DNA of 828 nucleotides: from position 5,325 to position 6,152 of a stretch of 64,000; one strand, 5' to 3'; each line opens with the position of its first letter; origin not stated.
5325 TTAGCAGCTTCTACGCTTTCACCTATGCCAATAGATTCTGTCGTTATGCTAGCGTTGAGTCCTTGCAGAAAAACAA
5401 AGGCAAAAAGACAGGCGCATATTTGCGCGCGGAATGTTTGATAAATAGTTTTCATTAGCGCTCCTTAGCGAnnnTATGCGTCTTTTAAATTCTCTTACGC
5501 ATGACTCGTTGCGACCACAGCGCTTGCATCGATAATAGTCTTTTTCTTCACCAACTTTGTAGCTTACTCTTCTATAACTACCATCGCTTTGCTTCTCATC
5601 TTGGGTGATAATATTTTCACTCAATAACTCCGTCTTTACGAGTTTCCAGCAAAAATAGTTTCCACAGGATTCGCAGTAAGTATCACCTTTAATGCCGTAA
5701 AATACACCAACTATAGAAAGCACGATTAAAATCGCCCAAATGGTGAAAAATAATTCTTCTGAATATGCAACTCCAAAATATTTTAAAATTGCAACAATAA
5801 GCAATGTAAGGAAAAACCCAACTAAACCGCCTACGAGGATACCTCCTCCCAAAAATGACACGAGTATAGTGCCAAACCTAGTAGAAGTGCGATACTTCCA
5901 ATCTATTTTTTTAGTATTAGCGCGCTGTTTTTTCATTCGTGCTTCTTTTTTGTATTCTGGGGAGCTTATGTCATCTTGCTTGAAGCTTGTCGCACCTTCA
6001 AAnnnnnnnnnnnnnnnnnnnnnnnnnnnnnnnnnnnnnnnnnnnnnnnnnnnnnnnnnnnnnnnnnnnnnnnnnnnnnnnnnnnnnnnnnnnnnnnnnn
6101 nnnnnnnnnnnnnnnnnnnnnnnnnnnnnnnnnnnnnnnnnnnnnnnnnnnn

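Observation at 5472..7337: DUF285/BspA-like repeat protein with whole-module internal duplication and atypical architecture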

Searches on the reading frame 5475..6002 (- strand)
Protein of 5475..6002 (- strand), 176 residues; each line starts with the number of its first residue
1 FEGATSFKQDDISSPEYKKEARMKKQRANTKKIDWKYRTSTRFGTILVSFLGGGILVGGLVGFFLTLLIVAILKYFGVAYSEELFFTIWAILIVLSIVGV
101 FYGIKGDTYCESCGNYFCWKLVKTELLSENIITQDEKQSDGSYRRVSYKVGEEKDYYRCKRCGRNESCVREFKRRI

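Call 10: find_homologous_proteins(query=window:5475-6002:-, max_evalue=0.01)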
Query seq(176 aa) (176 aa): 1 proteins with E <= 0.01 among 129 candidates.
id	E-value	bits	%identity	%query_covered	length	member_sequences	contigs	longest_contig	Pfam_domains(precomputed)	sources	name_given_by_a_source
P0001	1.4e-50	189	77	65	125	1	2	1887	-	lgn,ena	-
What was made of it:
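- Tried and rejected: The first word-index search with the C-terminus returned one hit and missed the protein itself (call 10).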

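Call 12: find_encoding_contigs(protein=P0001, flank=10000)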
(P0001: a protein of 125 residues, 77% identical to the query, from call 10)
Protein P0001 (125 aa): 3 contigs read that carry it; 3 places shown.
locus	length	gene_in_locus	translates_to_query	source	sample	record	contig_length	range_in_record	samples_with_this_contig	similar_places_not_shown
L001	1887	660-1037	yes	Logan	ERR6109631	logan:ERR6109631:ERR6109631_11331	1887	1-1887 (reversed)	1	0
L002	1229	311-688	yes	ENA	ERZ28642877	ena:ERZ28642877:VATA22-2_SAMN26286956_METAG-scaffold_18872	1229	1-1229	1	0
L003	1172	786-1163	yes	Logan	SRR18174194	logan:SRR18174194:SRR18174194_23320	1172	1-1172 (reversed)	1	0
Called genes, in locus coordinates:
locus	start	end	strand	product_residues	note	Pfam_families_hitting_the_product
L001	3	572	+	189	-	?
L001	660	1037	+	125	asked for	-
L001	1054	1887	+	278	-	?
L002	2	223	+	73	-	?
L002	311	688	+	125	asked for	-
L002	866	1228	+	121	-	?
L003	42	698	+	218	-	PF18753:Nmad2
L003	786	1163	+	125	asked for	-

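Call 45: search_protein_representatives(alignment_id=A3)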
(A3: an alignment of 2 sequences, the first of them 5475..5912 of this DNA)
Query: 2 sequences, 148 profile positions. Proteins with E-value up to 0.001 (for the whole library): 24; up to 1e-10: 5; up to 1e-30: 1. The best 24 are listed.
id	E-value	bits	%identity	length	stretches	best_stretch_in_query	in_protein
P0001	9.1e-75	266.0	-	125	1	29-148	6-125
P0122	2.5e-16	76.4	-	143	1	15-148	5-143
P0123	1.6e-11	60.8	-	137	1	25-148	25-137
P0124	1.7e-11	60.7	-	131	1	24-148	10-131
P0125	3.6e-11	59.6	-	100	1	58-148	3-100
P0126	1.4e-10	57.7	-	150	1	24-137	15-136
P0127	3.5e-10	56.4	-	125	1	36-148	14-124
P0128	2.6e-09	53.6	-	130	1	30-148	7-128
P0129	8.2e-09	51.9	-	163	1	7-141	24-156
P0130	1.0e-07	48.4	-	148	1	34-148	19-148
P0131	5.9e-07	45.9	-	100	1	71-147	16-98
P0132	6.6e-07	45.8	-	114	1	37-148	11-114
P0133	4.4e-06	43.1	-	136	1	27-137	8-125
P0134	7.6e-06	42.3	-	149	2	35-110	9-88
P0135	1.0e-04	38.7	-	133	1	25-147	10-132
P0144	9.4e-04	35.5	-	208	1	11-148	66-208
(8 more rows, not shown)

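Call 47: find_encoding_contigs(protein=P0122, flank=5000, max_places=3)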
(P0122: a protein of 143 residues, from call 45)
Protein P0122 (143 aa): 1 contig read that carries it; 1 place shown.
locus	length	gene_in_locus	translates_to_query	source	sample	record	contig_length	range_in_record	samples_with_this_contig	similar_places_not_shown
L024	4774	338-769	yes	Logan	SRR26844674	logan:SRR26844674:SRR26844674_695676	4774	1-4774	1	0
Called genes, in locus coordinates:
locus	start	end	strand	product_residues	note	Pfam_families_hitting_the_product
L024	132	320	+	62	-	-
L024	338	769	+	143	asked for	-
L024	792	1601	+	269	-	PF24838:8xMP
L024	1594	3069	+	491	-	PF03382:DUF285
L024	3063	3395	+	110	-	-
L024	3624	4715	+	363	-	PF08240:ADH_N, PF00107:ADH_zinc_N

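Call 50: find_encoding_contigs(protein=P0123, flank=5000, max_places=3)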
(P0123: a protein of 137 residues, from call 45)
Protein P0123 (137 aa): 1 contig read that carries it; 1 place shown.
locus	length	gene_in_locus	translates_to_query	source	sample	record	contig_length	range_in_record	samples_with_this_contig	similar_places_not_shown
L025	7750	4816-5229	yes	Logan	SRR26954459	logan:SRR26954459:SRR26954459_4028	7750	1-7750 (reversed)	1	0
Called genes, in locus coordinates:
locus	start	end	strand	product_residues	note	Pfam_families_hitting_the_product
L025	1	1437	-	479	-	?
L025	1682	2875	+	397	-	-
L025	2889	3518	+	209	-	-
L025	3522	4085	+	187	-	-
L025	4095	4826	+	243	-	PF00520:Ion_trans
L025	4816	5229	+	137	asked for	-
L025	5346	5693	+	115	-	PF05154:TM2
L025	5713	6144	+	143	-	-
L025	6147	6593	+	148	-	PF05154:TM2 (weak)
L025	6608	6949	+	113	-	-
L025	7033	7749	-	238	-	?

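Call 51: find_encoding_contigs(protein=P0124, flank=5000, max_places=3)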
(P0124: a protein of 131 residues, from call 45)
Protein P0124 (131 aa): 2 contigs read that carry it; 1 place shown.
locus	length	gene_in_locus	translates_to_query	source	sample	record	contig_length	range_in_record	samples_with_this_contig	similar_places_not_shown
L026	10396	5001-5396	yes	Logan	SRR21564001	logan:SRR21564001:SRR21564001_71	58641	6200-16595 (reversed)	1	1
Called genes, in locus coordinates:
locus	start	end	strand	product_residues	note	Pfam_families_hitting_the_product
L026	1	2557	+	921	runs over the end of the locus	PF05140:ResB, PF01578:Cytochrom_C_asm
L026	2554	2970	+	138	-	-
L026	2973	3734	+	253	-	PF01975:SurE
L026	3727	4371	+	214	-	PF00899:ThiF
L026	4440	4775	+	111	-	-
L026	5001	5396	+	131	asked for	-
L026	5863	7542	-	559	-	PF02335:Cytochrom_C552, PF13435:Cytochrome_C554 (faint), PF22113:Mtrc-MtrF_II-IV_dom (faint), PF14522:Cytochrome_C7 (faint), PF02335:Cytochrom_C552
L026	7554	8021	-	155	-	PF03264:Cytochrom_NNT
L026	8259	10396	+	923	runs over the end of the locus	PF04879:Molybdop_Fe4S4, PF00384:Molybdopterin, PF01568:Molydop_binding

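Call 52: find_encoding_contigs(protein=P0126, flank=5000, max_places=3)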
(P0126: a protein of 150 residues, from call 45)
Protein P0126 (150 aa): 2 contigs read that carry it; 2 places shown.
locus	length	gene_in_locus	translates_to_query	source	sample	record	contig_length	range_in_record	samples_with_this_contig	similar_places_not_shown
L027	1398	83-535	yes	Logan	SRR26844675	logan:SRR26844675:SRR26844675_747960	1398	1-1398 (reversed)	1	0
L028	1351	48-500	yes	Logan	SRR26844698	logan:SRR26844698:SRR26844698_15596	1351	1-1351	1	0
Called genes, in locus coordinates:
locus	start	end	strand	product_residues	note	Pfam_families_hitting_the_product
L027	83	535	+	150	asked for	-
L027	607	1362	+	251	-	-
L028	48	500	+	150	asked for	-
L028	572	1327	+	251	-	-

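Call 56: search_protein_families(library=pfam, proteins=[L024:792-1601:+, L024:1594-3069:+, L024:3063-3395:+, L024:132-320:+, L027:607-1362:+, L025:5346-5693:+, L025:5713-6144:+], max_evalue=0.1)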
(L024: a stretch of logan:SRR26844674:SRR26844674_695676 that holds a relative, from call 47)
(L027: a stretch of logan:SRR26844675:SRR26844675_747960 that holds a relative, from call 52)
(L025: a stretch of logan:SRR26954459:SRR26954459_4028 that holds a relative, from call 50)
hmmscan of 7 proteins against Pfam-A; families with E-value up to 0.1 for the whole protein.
L024:792-1601:+ (269 aa): 1 family
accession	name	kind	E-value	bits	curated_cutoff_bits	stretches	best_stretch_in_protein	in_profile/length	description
PF24838.2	8xMP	-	1.6e-14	54.3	30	1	4-170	2-135/136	Octameric membrane protein family (8xMP)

L024:1594-3069:+ (491 aa): 3 families
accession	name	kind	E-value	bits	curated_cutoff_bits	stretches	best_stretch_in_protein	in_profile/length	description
PF03382.20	DUF285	-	5.5e-83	275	25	3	243-354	2-111/120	Mycoplasma protein of unknown function, DUF285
PF10374.15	EST1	-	0.065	14.1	25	0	193-236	83-127/135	Telomerase activating protein Est1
PF04099.18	Sybindin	-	0.087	13.3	25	0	270-295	34-59/140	Sybindin-like family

L024:3063-3395:+ (110 aa): 1 family
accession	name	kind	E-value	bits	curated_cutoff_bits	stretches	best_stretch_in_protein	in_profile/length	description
PF25332.1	C2_PACS_N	-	0.02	15.1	27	1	7-35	102-130/170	N-terminal C2 domain of phosphofurin acidic cluster sorting protein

L024:132-320:+ (62 aa): 1 family
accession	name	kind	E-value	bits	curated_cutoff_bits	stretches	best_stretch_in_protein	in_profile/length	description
PF00778.23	DIX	-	0.0096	16.2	22.2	1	6-53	18-61/77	DIX domain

L027:607-1362:+ (251 aa): 0 families

L025:5346-5693:+ (115 aa): 1 family
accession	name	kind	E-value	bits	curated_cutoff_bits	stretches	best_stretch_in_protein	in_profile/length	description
PF05154.21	TM2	-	3.1e-12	46.9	27.9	1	45-92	3-50/51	TM2 domain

L025:5713-6144:+ (143 aa): 1 family
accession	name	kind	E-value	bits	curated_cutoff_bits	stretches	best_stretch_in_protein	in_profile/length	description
PF13376.11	OmdA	-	0.045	14.2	25.6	1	25-48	18-41/60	Bacteriocin-protection, YdeI or OmpD-Associated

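Call 60: find_encoding_contigs(protein=P0130, flank=5000, max_places=3)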
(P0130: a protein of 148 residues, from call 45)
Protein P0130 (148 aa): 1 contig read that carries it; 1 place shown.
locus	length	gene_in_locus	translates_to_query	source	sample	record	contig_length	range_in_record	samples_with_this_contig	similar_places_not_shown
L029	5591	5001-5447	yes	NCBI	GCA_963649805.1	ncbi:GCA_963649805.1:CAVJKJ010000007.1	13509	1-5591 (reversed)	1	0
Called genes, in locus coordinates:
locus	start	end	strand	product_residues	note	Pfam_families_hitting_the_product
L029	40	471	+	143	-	-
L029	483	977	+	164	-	PF00460:Flg_bb_rod, PF06429:Flg_bbr_C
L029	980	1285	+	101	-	PF02049:FliE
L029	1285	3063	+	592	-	PF03717:PBP_dimer, PF00905:Transpeptidase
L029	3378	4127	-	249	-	PF18135:Type_ISP_C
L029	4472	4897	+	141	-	-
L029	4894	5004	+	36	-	-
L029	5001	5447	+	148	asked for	-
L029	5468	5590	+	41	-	?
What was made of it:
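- L029 has a Type ISP restriction-enzyme fragment nearby (call 60).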

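Call 61: find_encoding_contigs(protein=P0128, flank=5000, max_places=3)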
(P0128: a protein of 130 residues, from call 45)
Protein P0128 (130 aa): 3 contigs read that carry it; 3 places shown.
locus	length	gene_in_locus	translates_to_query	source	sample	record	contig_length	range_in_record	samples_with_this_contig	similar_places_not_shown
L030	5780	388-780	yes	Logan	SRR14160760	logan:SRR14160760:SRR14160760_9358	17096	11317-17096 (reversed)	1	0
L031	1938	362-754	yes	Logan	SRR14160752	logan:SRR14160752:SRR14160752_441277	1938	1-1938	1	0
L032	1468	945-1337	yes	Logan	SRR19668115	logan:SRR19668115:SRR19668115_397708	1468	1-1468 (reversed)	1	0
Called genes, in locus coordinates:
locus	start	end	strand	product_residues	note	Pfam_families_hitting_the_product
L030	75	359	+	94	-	-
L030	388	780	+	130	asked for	-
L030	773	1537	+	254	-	PF24838:8xMP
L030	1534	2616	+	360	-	-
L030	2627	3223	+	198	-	-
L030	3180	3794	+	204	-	-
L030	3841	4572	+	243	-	PF00520:Ion_trans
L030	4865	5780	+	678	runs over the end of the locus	PF13292:DXP_synthase_N, PF00456:Transketolase_N, PF02779:Transket_pyr, PF22613:Transketolase_C_1, PF02780:Transketolase_C (weak)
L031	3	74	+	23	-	?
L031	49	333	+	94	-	-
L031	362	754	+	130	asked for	-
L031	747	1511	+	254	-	PF24838:8xMP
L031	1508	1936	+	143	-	?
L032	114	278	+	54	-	-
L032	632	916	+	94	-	-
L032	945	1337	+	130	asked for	-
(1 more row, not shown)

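Call 62: find_encoding_contigs(protein=P0125, flank=5000, max_places=3)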
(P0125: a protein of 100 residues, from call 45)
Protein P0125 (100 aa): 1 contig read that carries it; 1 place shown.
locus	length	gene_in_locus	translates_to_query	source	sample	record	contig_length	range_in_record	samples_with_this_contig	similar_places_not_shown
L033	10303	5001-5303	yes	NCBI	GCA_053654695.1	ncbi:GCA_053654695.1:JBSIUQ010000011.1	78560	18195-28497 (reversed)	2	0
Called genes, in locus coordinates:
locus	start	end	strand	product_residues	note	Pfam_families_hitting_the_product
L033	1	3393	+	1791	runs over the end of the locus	PF11974:bMG3, PF01835:MG2, PF17972:bMG5, PF17962:bMG6 (weak), PF07703:A2M_BRD, PF00207:A2M, PF07678:TED_complement, PF17973:bMG10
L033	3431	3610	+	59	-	-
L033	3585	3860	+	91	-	-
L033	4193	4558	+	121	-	-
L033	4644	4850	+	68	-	-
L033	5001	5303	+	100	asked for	-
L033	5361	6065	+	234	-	PF24838:8xMP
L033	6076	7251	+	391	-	PF03382:DUF285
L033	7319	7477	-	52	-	-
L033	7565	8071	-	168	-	-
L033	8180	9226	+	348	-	PF01370:Epimerase, PF04321:RmlD_sub_bind (weak), PF16363:GDP_Man_Dehyd (faint)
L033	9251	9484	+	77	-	PF14384:BrnA_antitoxin (weak), PF12441:CopG_antitoxin (weak)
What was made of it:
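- DUF285 and ZnR are co-encoded independently in L024 and L033 (calls 47, 62).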

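Call 63: search_solved_structures(query=L024:792-1598:+, max_evalue=1)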
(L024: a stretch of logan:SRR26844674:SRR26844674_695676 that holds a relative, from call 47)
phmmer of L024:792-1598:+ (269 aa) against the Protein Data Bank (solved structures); distinct sequences matched with E-value up to 1: 0.

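Call 71: search_protein_families(library=pfam, alignment_id=A4, max_evalue=0.1)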
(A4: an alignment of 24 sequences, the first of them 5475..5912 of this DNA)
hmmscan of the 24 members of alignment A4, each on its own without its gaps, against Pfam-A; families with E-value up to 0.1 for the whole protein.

A. member 1, window:5475-5912:- (146 aa): 1 family
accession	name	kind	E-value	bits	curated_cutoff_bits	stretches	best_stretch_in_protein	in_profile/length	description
PF23674.1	RYYR-CCHC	-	0.0028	18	27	1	96-134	8-47/79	RYYR-CCHC domain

B. families by the number of members that match (of 24 scanned): 109 families (the first 25 are shown)
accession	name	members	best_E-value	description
PF09723.15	Zn_ribbon_8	8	0.00035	Zinc ribbon domain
PF18073.7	Zn_ribbon_LapB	8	0.0015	Rubredoxin metal binding domain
PF13717.11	Zn_ribbon_4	6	0.0025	zinc-ribbon domain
PF13248.11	Zn_ribbon_3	5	0.003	zinc-ribbon domain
PF23458.2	DUF7130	4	0.00018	Domain of unknown function (DUF7130)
PF12760.12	Zn_ribbon_IS1595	4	0.0013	Transposase zinc-ribbon domain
PF08271.17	Zn_Ribbon_TF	4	0.005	TFIIB zinc-binding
PF21349.2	RUBY_RBDX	4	0.017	Rubrerythrin, rubredoxin-like domain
PF19134.6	DUF5817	3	0.00032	Domain of unknown function (DUF5817)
PF01428.23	zf-AN1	3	0.00048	AN1-like Zinc finger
PF22191.2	IBR_1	3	0.00079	IBR domain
PF03563.18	Bunya_G2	3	0.0029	Bunyavirus glycoprotein G2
PF01485.27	IBR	3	0.005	IBR domain, a half RING-finger domain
PF14569.12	zf-UDP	3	0.0057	Zinc-binding RING-finger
PF12669.12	FeoB_associated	3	0.0057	FeoB-associated Cys-rich membrane protein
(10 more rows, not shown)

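Call 76: find_related_loci(query=A6, collection=metagenome_contigs, flank=5000)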
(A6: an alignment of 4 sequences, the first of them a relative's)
Query A6 (143 aa) in metagenome_contigs; peptide patterns used: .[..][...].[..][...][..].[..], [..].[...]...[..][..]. (x = any residue, [..] = any of these).
420 stretches matched a pattern; 1 encode a relative of the query (tblastn E <= 1e-3); 1 distinct loci.
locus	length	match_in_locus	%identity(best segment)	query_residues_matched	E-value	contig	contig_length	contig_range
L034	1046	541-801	60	57-143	5e-37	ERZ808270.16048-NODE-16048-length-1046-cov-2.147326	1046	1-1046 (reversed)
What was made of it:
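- Tried and rejected: The narrower alignment gave one extra locus, L034 (call 76).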

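Call 77: find_homologous_proteins(query=A4, max_evalue=0.001)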
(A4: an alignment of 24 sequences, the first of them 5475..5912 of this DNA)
Query A4 (24 sequences) (146 aa, profile of the alignment): 11 proteins with E <= 0.001 among 5379 candidates.
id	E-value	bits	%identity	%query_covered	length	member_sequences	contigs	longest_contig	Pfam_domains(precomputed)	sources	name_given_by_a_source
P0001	3.4e-36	142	77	79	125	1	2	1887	-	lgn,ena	-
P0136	6.4e-25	106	24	86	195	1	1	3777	-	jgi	jgi:rubredoxin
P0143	4.0e-24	103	28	71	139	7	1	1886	-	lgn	-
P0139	6.9e-24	102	35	46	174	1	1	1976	-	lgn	-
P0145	4.5e-14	71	24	55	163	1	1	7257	-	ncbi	-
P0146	1.7e-11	62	26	65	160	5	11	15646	-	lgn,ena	-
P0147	1.7e-10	59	27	55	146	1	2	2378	-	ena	-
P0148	1.1e-9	56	27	38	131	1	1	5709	-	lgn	-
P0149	3.7e-9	55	31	38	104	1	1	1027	-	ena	-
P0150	9.5e-8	50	32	55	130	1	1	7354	-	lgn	-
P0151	7.8e-5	41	71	5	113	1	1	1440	-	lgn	-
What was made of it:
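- Tried and rejected: The third word-index search was also patchy (call 77).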

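Call 78: find_encoding_contigs(protein=P0146, flank=4000, max_places=4)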
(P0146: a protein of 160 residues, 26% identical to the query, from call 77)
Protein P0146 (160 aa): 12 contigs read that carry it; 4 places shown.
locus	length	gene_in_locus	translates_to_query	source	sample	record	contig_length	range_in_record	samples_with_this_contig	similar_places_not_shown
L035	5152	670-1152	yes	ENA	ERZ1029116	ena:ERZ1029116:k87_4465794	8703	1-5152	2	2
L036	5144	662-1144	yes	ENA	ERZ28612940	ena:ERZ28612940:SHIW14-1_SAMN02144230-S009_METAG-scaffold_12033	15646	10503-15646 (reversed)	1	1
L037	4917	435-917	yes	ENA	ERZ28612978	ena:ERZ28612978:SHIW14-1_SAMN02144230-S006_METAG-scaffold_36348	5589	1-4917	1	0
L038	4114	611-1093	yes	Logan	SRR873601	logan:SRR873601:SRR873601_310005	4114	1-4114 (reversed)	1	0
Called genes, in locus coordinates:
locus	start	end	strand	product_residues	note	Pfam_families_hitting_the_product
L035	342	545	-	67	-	PF13443:HTH_26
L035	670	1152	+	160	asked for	-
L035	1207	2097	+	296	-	-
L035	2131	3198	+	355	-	PF13302:Acetyltransf_3 (weak), PF00583:Acetyltransf_1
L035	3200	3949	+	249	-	-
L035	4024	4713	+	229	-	PF00149:Metallophos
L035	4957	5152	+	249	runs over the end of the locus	PF12844:HTH_19, PF13560:HTH_31, PF01381:HTH_3, PF13443:HTH_26 (weak)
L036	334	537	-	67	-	PF13443:HTH_26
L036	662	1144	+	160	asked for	-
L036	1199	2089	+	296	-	-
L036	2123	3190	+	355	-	PF13302:Acetyltransf_3 (weak), PF00583:Acetyltransf_1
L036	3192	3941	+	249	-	-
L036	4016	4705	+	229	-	PF00149:Metallophos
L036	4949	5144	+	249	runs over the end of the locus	PF12844:HTH_19, PF13560:HTH_31, PF01381:HTH_3, PF13443:HTH_26 (weak)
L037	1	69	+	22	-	?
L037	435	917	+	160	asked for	-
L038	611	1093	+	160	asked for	-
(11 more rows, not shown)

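Call 79: find_encoding_contigs(protein=P0127, flank=4000, max_places=3)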
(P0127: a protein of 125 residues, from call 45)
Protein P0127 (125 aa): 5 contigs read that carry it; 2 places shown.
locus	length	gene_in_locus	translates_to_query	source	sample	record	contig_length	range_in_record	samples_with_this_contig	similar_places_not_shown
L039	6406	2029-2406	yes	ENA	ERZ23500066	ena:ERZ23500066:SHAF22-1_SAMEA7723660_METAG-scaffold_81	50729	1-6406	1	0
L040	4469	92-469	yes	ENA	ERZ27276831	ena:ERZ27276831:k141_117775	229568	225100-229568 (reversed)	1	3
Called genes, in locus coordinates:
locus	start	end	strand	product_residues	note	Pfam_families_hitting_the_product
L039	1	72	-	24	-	?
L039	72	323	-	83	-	PF12837:Fer4_6 (faint), PF00037:Fer4 (weak), PF12838:Fer4_7 (weak), PF13187:Fer4_9 (weak), PF13484:Fer4_16 (faint)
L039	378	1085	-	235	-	PF00218:IGPS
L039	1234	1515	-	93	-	-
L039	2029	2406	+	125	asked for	-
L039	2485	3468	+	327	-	PF01408:GFO_IDH_MocA, PF02894:GFO_IDH_MocA_C (weak), PF22725:GFO_IDH_MocA_C3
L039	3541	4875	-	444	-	PF00675:Peptidase_M16 (weak), PF05193:Peptidase_M16_C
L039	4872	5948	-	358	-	PF04055:Radical_SAM, PF19288:CofH_C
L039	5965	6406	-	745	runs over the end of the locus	PF07244:POTRA, PF01103:Omp85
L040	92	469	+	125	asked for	-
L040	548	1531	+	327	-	PF01408:GFO_IDH_MocA, PF02894:GFO_IDH_MocA_C (weak), PF22725:GFO_IDH_MocA_C3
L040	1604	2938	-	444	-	PF00675:Peptidase_M16 (weak), PF05193:Peptidase_M16_C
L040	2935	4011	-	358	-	PF04055:Radical_SAM, PF19288:CofH_C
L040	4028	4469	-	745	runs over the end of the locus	PF07244:POTRA, PF01103:Omp85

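Call 80: predict_structure(alignment_id=A4)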
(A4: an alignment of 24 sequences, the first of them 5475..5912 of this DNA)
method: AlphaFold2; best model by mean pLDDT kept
length: 146 residues; sequences in the alignment: 24
mean_pLDDT: 82.7   pTM: 0.62
mean pLDDT of the five models: 82.7, 82.6, 81.2, 80.9, 80.8
residues with pLDDT >= 90: 70; 70-90: 47; 50-70: 7; < 50: 22
segments of 3 or more residues with pLDDT < 50: 1-5, 8-24
pLDDT, mean of each block of 10 residues (from residue 1): 46 47 56 81 87 84 84 87 95 97 97 97 97 95 94
secondary structure, 60 per line:
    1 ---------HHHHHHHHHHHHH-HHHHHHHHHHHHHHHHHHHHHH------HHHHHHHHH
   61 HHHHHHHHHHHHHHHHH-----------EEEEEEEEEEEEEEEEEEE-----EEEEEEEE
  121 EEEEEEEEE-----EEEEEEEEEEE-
elements in order: H10-22 H24-45 H52-77 E89-107 E113-129 E135-145
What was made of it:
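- The AF2 model has pLDDT 82.7 overall and >94 over the ribbon (call 80).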
